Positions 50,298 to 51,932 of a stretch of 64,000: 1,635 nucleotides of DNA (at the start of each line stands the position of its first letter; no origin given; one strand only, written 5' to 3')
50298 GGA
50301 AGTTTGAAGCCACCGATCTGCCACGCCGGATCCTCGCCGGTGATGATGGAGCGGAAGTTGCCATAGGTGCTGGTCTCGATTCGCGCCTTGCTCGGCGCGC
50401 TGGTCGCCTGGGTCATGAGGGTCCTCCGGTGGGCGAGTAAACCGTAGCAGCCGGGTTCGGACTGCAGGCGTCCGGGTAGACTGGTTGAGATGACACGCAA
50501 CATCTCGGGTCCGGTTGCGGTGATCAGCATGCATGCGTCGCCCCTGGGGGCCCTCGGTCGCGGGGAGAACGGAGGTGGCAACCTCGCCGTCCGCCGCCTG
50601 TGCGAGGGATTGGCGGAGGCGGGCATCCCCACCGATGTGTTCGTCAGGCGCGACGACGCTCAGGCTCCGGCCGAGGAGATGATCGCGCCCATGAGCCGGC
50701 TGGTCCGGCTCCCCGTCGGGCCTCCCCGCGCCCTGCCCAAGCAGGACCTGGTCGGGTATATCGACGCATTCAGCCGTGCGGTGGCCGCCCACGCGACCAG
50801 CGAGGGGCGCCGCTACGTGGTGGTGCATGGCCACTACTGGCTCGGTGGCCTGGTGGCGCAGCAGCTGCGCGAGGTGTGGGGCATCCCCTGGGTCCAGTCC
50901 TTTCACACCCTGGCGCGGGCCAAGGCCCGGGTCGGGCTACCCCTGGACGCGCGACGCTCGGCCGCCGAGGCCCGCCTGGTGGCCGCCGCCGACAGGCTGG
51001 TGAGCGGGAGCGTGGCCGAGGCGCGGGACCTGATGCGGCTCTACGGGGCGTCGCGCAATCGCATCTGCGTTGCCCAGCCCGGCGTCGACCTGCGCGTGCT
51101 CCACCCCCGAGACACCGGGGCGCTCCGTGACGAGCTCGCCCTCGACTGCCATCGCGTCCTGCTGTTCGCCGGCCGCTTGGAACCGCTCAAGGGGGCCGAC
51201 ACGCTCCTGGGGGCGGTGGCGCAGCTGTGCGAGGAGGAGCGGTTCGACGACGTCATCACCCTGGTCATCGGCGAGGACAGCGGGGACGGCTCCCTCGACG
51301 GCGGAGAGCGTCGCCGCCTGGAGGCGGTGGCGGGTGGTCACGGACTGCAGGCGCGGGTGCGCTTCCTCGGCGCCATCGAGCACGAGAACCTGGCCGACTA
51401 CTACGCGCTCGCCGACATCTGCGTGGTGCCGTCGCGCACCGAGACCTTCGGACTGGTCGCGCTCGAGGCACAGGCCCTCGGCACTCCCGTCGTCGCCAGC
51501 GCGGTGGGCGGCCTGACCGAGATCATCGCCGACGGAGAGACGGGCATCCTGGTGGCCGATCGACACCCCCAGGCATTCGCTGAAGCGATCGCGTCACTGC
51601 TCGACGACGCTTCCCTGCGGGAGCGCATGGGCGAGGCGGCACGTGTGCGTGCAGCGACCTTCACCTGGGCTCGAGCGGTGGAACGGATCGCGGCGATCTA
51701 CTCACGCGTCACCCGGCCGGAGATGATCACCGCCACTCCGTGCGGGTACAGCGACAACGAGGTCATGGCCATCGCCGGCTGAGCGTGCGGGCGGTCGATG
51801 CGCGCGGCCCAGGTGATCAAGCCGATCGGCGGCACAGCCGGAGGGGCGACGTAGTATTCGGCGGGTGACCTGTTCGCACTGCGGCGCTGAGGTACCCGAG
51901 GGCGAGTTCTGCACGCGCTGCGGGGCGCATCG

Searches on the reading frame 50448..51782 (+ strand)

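Call 40: search_protein_families(library=pfam, proteins=[window:50448-51782:+], max_evalue=0.0001)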
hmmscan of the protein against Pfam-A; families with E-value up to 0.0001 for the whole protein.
window:50448-51782:+ (444 aa): 6 families
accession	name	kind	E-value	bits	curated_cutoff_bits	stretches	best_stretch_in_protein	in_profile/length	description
PF00534.26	Glycos_transf_1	-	6.2e-45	153.2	26.4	1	235-399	15-170/172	Glycosyl transferases group 1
PF13692.12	Glyco_trans_1_4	-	2.4e-38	132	27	1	236-387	2-142/142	Glycosyl transferases group 1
PF20706.3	GT4-conflict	-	1.5e-27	97.1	26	1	41-413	11-384/385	Family 4 Glycosyltransferase in conflict systems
PF13579.12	Glyco_trans_4_4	-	1.2e-22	81.4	29.7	1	42-211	1-157/158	Glycosyl transferase 4-like domain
PF13439.12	Glyco_transf_4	-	7.3e-22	78.6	28.5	1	42-215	2-168/170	Glycosyltransferase Family 4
PF13524.12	Glyco_trans_1_2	-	4.2e-09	36.9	25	1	303-414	28-142/144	Glycosyl transferase-like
